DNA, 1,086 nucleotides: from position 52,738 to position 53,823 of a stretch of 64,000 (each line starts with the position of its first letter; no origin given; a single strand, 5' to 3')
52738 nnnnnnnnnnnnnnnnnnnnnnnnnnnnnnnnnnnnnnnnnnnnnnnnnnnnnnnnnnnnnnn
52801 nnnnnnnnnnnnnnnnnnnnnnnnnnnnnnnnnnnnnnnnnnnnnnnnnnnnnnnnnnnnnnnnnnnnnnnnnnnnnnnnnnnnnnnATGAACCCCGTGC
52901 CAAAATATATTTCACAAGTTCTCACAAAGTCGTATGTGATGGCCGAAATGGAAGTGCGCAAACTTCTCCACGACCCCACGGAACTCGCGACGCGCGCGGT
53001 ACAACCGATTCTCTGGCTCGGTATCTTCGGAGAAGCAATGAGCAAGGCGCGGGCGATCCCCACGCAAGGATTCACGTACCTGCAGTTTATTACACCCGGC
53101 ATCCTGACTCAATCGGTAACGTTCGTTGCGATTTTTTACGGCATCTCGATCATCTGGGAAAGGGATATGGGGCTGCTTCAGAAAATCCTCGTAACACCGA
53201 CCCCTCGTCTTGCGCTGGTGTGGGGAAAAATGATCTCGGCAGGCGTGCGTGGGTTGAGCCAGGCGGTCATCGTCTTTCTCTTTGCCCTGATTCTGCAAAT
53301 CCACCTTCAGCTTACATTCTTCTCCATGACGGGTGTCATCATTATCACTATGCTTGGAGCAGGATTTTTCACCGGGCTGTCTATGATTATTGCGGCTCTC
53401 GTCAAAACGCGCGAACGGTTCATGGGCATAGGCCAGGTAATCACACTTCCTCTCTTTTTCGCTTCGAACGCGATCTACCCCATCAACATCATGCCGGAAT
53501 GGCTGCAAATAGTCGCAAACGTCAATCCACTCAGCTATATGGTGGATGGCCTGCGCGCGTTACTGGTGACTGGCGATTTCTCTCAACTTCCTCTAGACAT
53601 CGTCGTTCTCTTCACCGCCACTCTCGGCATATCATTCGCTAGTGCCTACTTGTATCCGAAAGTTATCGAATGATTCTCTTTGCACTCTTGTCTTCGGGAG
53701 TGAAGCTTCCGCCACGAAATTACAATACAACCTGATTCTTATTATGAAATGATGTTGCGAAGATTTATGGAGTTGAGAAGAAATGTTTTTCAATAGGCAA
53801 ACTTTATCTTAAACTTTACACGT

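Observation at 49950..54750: GC-rich plus-strand segment of about 4.8 kb (M28 peptidase + ABC-2 exporter + Pro-rich and Gly/Arg-rich secreted proteins)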

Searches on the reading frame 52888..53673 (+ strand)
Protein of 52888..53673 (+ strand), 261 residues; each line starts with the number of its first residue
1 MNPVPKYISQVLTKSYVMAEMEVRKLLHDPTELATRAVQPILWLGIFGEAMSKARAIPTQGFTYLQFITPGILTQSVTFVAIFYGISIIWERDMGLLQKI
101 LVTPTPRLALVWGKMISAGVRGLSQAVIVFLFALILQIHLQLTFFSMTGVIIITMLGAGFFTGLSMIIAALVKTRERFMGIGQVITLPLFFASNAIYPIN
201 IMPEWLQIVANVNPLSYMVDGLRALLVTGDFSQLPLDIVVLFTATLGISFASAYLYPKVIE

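Call 6: search_protein_families(library=pfam, proteins=[window:52888-53673:+])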
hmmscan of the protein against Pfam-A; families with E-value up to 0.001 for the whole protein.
window:52888-53673:+ (261 aa): 4 families
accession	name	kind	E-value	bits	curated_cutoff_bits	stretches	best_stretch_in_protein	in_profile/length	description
PF01061.29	ABC2_membrane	-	8.3e-35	120.7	26.9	1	17-226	5-210/211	ABC-2 type transporter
PF12698.13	ABC2_membrane_3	-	1.2e-18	67.8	31.6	1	60-246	156-339/347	ABC-2 family transporter protein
PF12730.13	ABC2_membrane_4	-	1.3e-05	25.7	27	1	37-179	23-167/179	ABC-2 family transporter protein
PF12679.13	ABC2_membrane_2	-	5e-05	23.1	27.2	1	72-232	73-249/283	ABC-2 family transporter protein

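Call 7: search_protein_families(library=ncbifam, proteins=[window:52888-53673:+])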
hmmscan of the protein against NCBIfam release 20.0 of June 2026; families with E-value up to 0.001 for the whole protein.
window:52888-53673:+ (261 aa): 10 families
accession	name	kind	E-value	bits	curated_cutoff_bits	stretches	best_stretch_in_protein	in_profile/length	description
TIGR01247.1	drrB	subfamily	7e-41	140.4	223.05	1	22-243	2-223/236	daunorubicin resistance ABC transporter membrane protein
TIGR03861.1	phenyl_ABC_PedC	subfamily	2.8e-24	86.1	241.35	1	22-245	11-239/253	alcohol ABC transporter, permease protein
NF011648.0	PRK15066.1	subfamily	9e-20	71.3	225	1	34-256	30-249/257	ABC transporter permease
TIGR00025.1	Mtu_efflux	paralog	3.6e-15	56.2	146.9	1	66-250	40-227/238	ABC transporter efflux protein, DrrB family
TIGR01248.1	drrC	subfamily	4.8e-10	39.8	165.65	1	81-225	5-148/152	daunorubicin resistance protein C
TIGR01291.1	nodJ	subfamily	3.3e-09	36.7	206.65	1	59-246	51-237/253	ABC-2 type transporter, NodJ family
TIGR03062.1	pip_yhgE_Cterm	subfamily_domain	2.5e-08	33.8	102.2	1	108-253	60-200/208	YhgE/Pip family protein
NF038293.1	permease_SagH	equivalog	1.3e-06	27.5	450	1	82-245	193-357/370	SagH family ABC transporter permease subunit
NF033858.1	ABC2_perm_RbbA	equivalog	4.5e-06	24.9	1050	1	59-255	706-903/909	ribosome-associated ATPase/putative transporter RbbA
NF050053.1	CapPschTportKpsM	equivalog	0.00019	21.5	300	1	127-226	120-217/257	capsule polysaccharide transporter KpsM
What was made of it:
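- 52888..53673 (+): ABC-2 permease. Its start overlaps the ATPase stop as ATGA. PF01061 at 120.7 bits; TIGR01247 drrB at 140 bits, below its 223 cut-off (calls 6, 7).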

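Call 20: find_homologous_proteins(query=window:52888-53673:+)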
Query window:52888-53673:+ (261 aa): 7993 proteins with E <= 0.001 among 8000 candidates; the best 120 are listed.
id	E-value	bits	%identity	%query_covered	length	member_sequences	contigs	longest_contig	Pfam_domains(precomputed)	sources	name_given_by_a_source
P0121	2.3e-157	540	97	100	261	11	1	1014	PF12679.14,PF01061.30,PF12730.14,PF12698.14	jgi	jgi:ABC-type polysaccharide/polyol phosphate export systems, permease component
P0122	1.4e-135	469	84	98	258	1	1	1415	PF12679.14,PF01061.30,PF12698.14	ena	-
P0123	4.1e-135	467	83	98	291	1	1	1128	PF01061.30,PF12698.14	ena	-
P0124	2.5e-134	465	83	98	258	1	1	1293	PF12679.14,PF01061.30,PF12698.14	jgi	-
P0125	1.6e-133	462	84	97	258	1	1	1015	PF01061.30,PF12698.14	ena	-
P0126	1.7e-133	462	83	97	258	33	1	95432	PF01061.30,PF12698.14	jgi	jgi:ABC-2 type transport system permease protein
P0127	2.6e-133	461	84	98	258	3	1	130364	PF01061.30,PF12698.14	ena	-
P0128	2.8e-133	461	82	98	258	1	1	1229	PF01061.30,PF12698.14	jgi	jgi:ABC-2 type transport system permease protein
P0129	8.7e-133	460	86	97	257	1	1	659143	PF12679.14,PF01061.30,PF12698.14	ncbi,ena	-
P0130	1.0e-132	459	84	98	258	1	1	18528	PF12679.14,PF01061.30,PF12698.14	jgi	jgi:ABC-2 type transport system permease protein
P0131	2.0e-132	458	82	98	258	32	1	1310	PF01061.30,PF12698.14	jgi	jgi:ABC-2 type transport system permease protein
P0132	4.6e-132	457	84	98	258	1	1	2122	PF01061.30,PF12698.14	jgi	jgi:ABC-2 type transport system permease protein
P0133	9.0e-132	456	83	97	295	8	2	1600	PF01061.30,PF12698.14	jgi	jgi:ABC-2 type transport system permease protein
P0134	9.0e-132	456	82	98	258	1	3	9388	PF01061.30,PF12698.14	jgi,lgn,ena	-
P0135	1.2e-131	456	82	98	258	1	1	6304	PF01061.30,PF12698.14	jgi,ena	-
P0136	1.3e-131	456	82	98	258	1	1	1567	PF01061.30,PF12698.14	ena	-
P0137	1.6e-131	455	82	98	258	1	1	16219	PF01061.30,PF12698.14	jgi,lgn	jgi:ABC-2 type transport system permease protein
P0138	3.1e-131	455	80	98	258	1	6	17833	PF01061.30,PF12698.14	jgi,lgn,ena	-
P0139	3.1e-131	455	82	98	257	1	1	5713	PF12679.14,PF01061.30,PF12698.14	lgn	-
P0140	5.4e-131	454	82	98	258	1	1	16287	PF01061.30,PF12698.14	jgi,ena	-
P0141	1.4e-130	452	80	98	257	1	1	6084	PF12679.14,PF01061.30,PF12698.14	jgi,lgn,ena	-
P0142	1.7e-130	452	82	97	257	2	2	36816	PF12679.14,PF01061.30,PF12698.14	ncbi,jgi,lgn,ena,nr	ncbi:MAG TPA: ABC transporter permease [Bacteroidota bacterium]|nr:ABC transporter permease [Bactero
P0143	1.7e-130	452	81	98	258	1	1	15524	PF01061.30,PF12698.14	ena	-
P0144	1.9e-130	452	81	98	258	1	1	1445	PF01061.30,PF12698.14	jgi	-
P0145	2.9e-130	451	80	98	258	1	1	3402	PF01061.30,PF12698.14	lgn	-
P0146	3.5e-130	451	81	98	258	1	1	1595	PF01061.30,PF12698.14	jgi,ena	-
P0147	3.8e-130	451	81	98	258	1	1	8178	PF01061.30,PF12698.14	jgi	-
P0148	4.4e-130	451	81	98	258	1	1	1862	PF01061.30,PF12698.14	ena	-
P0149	5.2e-130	450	81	98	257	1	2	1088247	PF01061.30,PF12698.14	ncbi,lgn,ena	-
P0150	8.4e-130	450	80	98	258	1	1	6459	PF01061.30,PF12698.14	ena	-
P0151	9.2e-130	450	80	98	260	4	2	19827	PF12679.14,PF01061.30,PF12698.14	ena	-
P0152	9.6e-130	450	82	98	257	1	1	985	PF12679.14,PF01061.30,PF12698.14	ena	-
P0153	1.8e-129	449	80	98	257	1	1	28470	PF12679.14,PF01061.30,PF12698.14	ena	-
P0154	1.8e-129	449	80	97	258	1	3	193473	PF12679.14,PF01061.30,PF12698.14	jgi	jgi:ABC-2 type transport system permease protein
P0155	1.9e-129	449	85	93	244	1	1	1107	PF12679.14,PF01061.30,PF12698.14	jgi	-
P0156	2.1e-129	448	80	98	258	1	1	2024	PF12679.14,PF01061.30,PF12698.14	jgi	-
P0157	2.3e-129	448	80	98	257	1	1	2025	PF12679.14,PF01061.30,PF12698.14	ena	-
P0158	4.4e-129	447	81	98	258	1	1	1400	PF01061.30,PF12698.14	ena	-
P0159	4.5e-129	447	80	98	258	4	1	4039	PF01061.30,PF12698.14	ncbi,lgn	-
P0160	5.7e-129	447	80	98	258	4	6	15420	PF01061.30,PF12698.14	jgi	-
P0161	7.1e-129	447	81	98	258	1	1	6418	PF12679.14,PF01061.30,PF12698.14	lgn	-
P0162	7.4e-129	447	81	98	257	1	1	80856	PF01061.30,PF12698.14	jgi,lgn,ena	-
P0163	8.4e-129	447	81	98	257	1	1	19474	PF12679.14,PF01061.30,PF12698.14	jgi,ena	-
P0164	8.7e-129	446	79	98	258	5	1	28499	PF01061.30,PF12698.14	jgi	-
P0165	8.9e-129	446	80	98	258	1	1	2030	PF01061.30,PF12698.14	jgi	-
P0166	1.1e-128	446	83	98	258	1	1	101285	PF01061.30,PF12698.14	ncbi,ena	-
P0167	1.3e-128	446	81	98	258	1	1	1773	PF01061.30,PF12698.14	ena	-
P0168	1.3e-128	446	84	93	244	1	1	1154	PF01061.30,PF12698.14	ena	-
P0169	1.4e-128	446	80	98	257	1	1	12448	PF01061.30,PF12698.14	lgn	-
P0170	1.9e-128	445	82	95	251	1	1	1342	PF12679.14,PF01061.30,PF12698.14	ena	-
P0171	2.4e-128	445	82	98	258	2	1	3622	PF12679.14,PF01061.30,PF12698.14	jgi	jgi:ABC-2 type transport system permease protein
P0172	2.9e-128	445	81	98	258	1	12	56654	PF12679.14,PF01061.30,PF12698.14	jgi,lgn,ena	jgi:ABC-2 type transport system permease protein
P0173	3.0e-128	445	80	98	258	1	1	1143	PF12679.14,PF01061.30,PF12698.14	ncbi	-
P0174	3.5e-128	445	83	98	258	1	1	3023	PF01061.30,PF12698.14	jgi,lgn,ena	-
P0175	5.5e-128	444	79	97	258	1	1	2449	PF12679.14,PF01061.30,PF12698.14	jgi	jgi:ABC-2 type transport system permease protein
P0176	7.0e-128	444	81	97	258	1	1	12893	PF01061.30,PF12698.14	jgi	-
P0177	1.1e-127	443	78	98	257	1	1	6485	PF12679.14,PF01061.30,PF12698.14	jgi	jgi:ABC-2 type transport system permease protein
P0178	1.1e-127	443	82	98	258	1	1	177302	PF12679.14,PF01061.30,PF12698.14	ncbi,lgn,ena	-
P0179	1.2e-127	443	80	98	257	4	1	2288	PF01061.30,PF12698.14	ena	-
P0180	1.4e-127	443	79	98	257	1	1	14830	PF12679.14,PF01061.30,PF12698.14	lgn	-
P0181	7.0e-127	440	81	97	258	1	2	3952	PF12679.14,PF01061.30,PF12698.14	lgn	-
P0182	7.2e-127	440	79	98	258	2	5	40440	PF01061.30,PF12698.14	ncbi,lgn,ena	-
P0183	7.4e-127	440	80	98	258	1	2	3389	PF01061.30,PF12698.14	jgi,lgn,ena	-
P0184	8.9e-127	440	80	98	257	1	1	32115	PF01061.30,PF12698.14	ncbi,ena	-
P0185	1.4e-126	439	82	93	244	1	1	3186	PF12679.14,PF01061.30,PF12698.14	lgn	-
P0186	1.6e-126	439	78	98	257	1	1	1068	PF12679.14,PF01061.30,PF12698.14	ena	-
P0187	4.0e-126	438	78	98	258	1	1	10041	PF01061.30,PF12698.14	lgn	-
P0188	4.7e-126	438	78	98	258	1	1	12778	PF01061.30,PF12698.14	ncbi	ncbi:MAG: ABC transporter permease [Candidatus Nealsonbacteria bacterium]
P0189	5.4e-126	437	85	92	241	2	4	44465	PF01061.30,PF12698.14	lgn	-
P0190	5.7e-126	437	80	98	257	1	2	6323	PF01061.30,PF12698.14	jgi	jgi:ABC-2 type transport system permease protein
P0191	6.6e-126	437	80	98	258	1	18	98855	PF12679.14,PF01061.30,PF12698.14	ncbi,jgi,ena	-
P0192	8.5e-126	437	79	98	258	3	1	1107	PF12679.14,PF01061.30,PF12698.14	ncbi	-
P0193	1.2e-125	436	79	98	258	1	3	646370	PF01061.30,PF12698.14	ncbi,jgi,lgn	jgi:ABC-2 type transport system permease protein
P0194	1.3e-125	436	82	93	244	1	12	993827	PF12679.14,PF01061.30,PF12730.14,PF12698.14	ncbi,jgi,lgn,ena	jgi:ABC-2 type transport system permease protein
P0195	1.5e-125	436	80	97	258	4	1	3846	PF01061.30,PF12698.14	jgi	jgi:ABC-2 type transport system permease protein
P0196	1.8e-125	436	78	98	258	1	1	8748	PF01061.30,PF12698.14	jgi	-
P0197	1.9e-125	436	77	98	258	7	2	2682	PF12679.14,PF01061.30,PF12698.14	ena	-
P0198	2.7e-125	435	78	98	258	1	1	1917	PF12679.14,PF01061.30,PF12698.14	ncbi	-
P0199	2.8e-125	435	77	98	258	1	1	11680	PF12679.14,PF01061.30,PF12698.14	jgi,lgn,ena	-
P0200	3.3e-125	435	80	98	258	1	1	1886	PF12679.14,PF01061.30,PF12698.14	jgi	-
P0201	3.4e-125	435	81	93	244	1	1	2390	PF12679.14,PF01061.30,PF12730.14,PF12698.14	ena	-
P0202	3.7e-125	435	78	98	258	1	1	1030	PF01061.30,PF12698.14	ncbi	-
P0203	3.9e-125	435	81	98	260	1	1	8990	PF12679.14,PF01061.30,PF12698.14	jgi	jgi:ABC-2 type transport system permease protein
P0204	5.4e-125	434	80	98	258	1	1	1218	PF12679.14,PF01061.30,PF12698.14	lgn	-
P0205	7.5e-125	434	78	98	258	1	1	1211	PF01061.30,PF12698.14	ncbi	-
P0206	1.3e-124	433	80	97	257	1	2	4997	PF12679.14,PF01061.30,PF12698.14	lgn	-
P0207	1.4e-124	433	82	93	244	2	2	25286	PF12679.14,PF01061.30,PF12698.14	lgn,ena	-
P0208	1.7e-124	432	83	90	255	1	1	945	PF12679.14,PF01061.30,PF12698.14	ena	-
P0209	1.8e-124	432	78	98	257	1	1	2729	PF01061.30,PF12698.14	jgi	jgi:ABC-2 type transport system permease protein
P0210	1.9e-124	432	78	97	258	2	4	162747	PF12679.14,PF01061.30,PF12698.14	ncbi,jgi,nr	ncbi:MAG TPA: ABC transporter permease [bacterium]|nr:ABC transporter permease [bacterium] HNS48490.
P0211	2.1e-124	432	79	97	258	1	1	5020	PF12679.14,PF01061.30,PF12698.14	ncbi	-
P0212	2.5e-124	432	77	98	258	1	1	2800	PF12679.14,PF01061.30,PF12698.14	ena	-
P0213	2.5e-124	432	78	97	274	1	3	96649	PF12679.14,PF01061.30,PF12698.14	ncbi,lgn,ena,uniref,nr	ncbi:MAG: Daunorubicin/doxorubicin resistance ABC transporter permease protein DrrB [candidate divis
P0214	2.7e-124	432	78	98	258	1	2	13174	PF12679.14,PF01061.30,PF12698.14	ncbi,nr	ncbi:MAG TPA: ABC transporter permease [Patescibacteria group bacterium]|nr:ABC transporter permease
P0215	2.9e-124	432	76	98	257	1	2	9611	PF01061.30,PF12698.14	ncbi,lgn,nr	ncbi:MAG: ABC transporter permease [Patescibacteria group bacterium]|nr:ABC transporter permease [Pa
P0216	3.3e-124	431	81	93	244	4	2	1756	PF12679.14,PF01061.30,PF12730.14,PF12698.14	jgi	jgi:ABC-2 type transport system permease protein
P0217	4.2e-124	431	83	93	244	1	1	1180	PF12679.14,PF01061.30,PF12698.14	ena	-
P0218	4.3e-124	431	80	98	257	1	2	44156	PF12679.14,PF01061.30,PF12698.14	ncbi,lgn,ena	-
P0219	5.2e-124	431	77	97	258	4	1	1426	PF12679.14,PF01061.30,PF12698.14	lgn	-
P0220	5.4e-124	431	78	98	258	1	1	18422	PF01061.30,PF12698.14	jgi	-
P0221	5.8e-124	431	79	98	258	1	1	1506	PF12679.14,PF01061.30,PF12698.14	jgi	-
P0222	6.3e-124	431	76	98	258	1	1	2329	PF12679.14,PF01061.30,PF12698.14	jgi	jgi:ABC-2 type transport system permease protein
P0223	7.4e-124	430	77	97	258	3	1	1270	PF12679.14,PF01061.30,PF12698.14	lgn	-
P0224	8.5e-124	430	82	93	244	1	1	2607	PF12679.14,PF01061.30,PF12698.14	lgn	-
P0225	8.7e-124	430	83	95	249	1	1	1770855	PF12679.14,PF01061.30,PF12698.14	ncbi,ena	-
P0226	9.0e-124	430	76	98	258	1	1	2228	PF12679.14,PF01061.30,PF12698.14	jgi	jgi:ABC-2 type transport system permease protein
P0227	9.4e-124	430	81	93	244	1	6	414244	PF12679.14,PF01061.30,PF12730.14,PF12698.14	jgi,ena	jgi:ABC-2 type transport system permease protein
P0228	9.9e-124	430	79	97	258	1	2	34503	PF12679.14,PF01061.30,PF12698.14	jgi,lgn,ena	-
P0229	1.0e-123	430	77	97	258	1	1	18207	PF12679.14,PF01061.30,PF12698.14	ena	-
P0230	1.0e-123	430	78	98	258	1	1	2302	PF12679.14,PF01061.30,PF12698.14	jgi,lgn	jgi:ABC-2 type transport system permease protein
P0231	1.2e-123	430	77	98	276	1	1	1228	PF12679.14,PF01061.30,PF12698.14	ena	-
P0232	1.2e-123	430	77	98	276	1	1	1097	PF12679.14,PF01061.30,PF12698.14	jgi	-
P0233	1.3e-123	430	77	98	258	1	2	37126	PF12679.14,PF01061.30,PF12698.14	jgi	jgi:ABC-2 type transport system permease protein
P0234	1.5e-123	429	78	98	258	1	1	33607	PF12679.14,PF01061.30,PF12730.14,PF12698.14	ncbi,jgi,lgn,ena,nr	ncbi:MAG TPA: ABC transporter permease [Candidatus Omnitrophota bacterium]|nr:ABC transporter permea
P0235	1.5e-123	429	79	98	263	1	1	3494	PF12679.14,PF01061.30,PF12698.14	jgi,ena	jgi:ABC-2 type transport system permease protein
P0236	1.8e-123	429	81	93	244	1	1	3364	PF12679.14,PF01061.30,PF12698.14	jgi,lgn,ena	-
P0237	1.9e-123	429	79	98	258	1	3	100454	PF01061.30,PF12698.14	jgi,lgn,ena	-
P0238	2.1e-123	429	76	98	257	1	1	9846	PF12679.14,PF01061.30,PF12698.14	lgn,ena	-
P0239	2.1e-123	429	81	93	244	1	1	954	PF01061.30,PF12698.14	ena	-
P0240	2.6e-123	429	77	97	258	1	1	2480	PF12679.14,PF01061.30,PF12698.14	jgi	jgi:ABC-2 type transport system permease protein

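Call 23: find_encoding_contigs(protein=P0129, flank=8000, max_places=2)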
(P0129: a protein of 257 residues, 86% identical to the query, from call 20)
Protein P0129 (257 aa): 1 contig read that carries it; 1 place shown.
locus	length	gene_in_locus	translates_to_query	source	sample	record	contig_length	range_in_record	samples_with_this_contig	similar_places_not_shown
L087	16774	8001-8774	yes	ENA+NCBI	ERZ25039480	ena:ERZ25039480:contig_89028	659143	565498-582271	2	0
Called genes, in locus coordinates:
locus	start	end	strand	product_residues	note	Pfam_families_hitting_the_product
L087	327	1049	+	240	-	PF13280:WYL (weak)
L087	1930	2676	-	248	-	-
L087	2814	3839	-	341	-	-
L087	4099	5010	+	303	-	-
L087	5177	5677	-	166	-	-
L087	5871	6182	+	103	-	PF25371:DUF7884 (weak)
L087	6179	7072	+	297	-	PF02353:CMAS, PF13489:Methyltransf_23 (weak), PF08123:DOT1 (weak), PF13847:Methyltransf_31, PF08241:Methyltransf_11, PF08242:Methyltransf_12, PF13649:Methyltransf_25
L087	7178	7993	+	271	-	PF00005:ABC_tran, PF13304:AAA_21 (faint)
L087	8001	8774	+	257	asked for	PF01061:ABC2_membrane, PF12679:ABC2_membrane_2 (weak), PF12698:ABC2_membrane_3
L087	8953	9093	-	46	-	-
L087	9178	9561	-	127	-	-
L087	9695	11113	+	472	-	PF13181:TPR_8 (faint), PF14559:TPR_19 (weak), PF00515:TPR_1 (weak), PF07719:TPR_2 (weak), PF13414:TPR_11, PF13432:TPR_16 (weak), PF13414:TPR_11, PF13431:TPR_17 (weak), +7 more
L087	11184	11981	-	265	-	-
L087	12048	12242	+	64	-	-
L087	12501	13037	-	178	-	PF10543:ORF6N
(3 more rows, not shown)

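Call 24: find_encoding_contigs(protein=P0188, flank=8000, max_places=2)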
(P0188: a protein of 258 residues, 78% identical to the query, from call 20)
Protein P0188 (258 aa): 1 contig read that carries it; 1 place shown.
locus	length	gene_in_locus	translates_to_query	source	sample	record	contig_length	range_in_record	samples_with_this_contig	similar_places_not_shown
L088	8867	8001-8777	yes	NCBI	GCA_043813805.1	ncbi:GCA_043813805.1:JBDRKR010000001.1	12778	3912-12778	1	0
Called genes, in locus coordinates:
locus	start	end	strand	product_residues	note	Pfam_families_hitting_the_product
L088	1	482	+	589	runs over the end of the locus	PF00664:ABC_membrane, PF02463:SMC_N (weak), PF00005:ABC_tran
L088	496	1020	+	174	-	PF03449:GreA_GreB_N, PF01272:GreA_GreB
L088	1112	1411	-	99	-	-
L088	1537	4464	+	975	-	PF00580:UvrD-helicase, PF01443:Viral_helicase1 (faint), PF13245:AAA_19, PF13604:AAA_30 (weak), PF21445:ADDB_N (weak), PF13361:UvrD_C, PF13538:UvrD_C_2 (faint), PF12705:PDDEXK_1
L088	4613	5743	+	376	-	PF05496:RuvB_N, PF01078:Mg_chelatase (faint), PF20720:nSTAND3 (faint), PF00004:AAA, PF07728:AAA_5 (faint), PF25361:AAA_lid_RFC1 (weak), PF16193:AAA_assoc_2, PF12002:MgsA_C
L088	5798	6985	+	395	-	PF13742:tRNA_anti_2, PF01336:tRNA_anti-codon, PF02601:Exonuc_VII_L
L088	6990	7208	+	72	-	-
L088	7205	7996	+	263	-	PF00005:ABC_tran, PF13304:AAA_21 (weak)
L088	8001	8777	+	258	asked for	PF01061:ABC2_membrane, PF12698:ABC2_membrane_3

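Call 55: search_dna_similar(query=window:52888-53670:+, collection=plasmids, mode=protein, max_rows=12)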
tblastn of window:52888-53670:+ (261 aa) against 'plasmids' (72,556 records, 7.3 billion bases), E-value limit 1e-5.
Records with a match: 364; places in all: 403; records where one place covers at least 80% of the query: 112.
Best place of each record, by identity: <60% 364.
By first word of the organism name: Sinorhizobium 72; Streptomyces 41; Pseudosulfitobacter 40; Bacillus 27; Azospirillum 14; Escherichia 13; Rahnella 10; Rhizobium 9; Phaeobacter 7; Halocatena 6; and 72 more.
By predicted mobility (MOB-suite, as given by PLSDB): non-mobilizable 244; mobilizable 80; conjugative 40.
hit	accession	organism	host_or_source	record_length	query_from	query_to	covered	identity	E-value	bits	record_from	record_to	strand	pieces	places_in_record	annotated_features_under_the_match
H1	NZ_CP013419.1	Burkholderia savannae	soil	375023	3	259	98%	52.5%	4e-83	278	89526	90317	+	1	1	ABC transporter permease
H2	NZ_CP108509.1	Streptomyces sp. NBC_01237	-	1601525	2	255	97%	53.1%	1e-76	259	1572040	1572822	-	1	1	none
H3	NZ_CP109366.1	Streptomyces sp. NBC_01558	-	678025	18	255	91%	55.2%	3e-70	241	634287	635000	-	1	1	ABC transporter permease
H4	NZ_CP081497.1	Streptomyces sp. BHT-5-2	whole organism,plant soil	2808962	18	255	91%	54.0%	3e-75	255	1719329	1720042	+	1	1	none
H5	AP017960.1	[Synechococcus] sp. NIES-970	-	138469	2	261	100%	49.2%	3e-76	258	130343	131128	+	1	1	ABC transporter, permease protein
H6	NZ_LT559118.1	Nonomuraea gerenzanensis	-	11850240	17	255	92%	53.3%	3e-69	238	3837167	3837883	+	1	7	none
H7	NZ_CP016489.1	Picosynechococcus sp. PCC 8807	cell culture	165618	9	261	97%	50.2%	9e-77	259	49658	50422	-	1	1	ABC transporter permease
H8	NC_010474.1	Picosynechococcus sp. PCC 7002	-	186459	9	261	97%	50.2%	1e-76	259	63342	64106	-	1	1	ABC transporter permease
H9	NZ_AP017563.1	Pseudanabaena sp. ABRG5-3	-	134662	8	259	97%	49.8%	4e-77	260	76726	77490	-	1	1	ABC transporter permease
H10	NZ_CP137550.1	Streptomyces sp. N50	Selaginella tamariscina,cell ...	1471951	18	240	85%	55.6%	3e-67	232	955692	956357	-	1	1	record has no annotation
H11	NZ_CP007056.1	Halostagnicola larsenii XH-48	-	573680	16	259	93%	31.7%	1e-27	118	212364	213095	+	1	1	ABC transporter permease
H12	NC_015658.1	Halopiger xanaduensis SH-6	sediment of Lake Shangmatala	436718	13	227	82%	33.9%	3e-26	114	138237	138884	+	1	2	ABC transporter permease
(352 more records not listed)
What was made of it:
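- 52888..53673 (+): The family is very conserved: 76-86% identity to many metagenome proteins and 49-55% to proteobacterial, actinobacterial and cyanobacterial plasmid copies (calls 20, 55).
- On Horizontally transferred gene (any age): For the ABC-2 pair the test is inconclusive because the family is very conserved everywhere (calls 20, 55).
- Closest known: DrrAB-type ABC-2 exporters. Different: The permease family is unusually conserved: 76-86% identity to proteins labelled Patescibacteria, Omnitrophota or Bacteroidota, and about 50% to plasmid copies in Burkholderia, Streptomyces and cyanobacteria (calls 20, 55).
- Tried and rejected: Plasmid copies in Proteobacteria, Actinobacteria and Cyanobacteria are still 49-55% identical, so the family simply evolves slowly (call 55).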
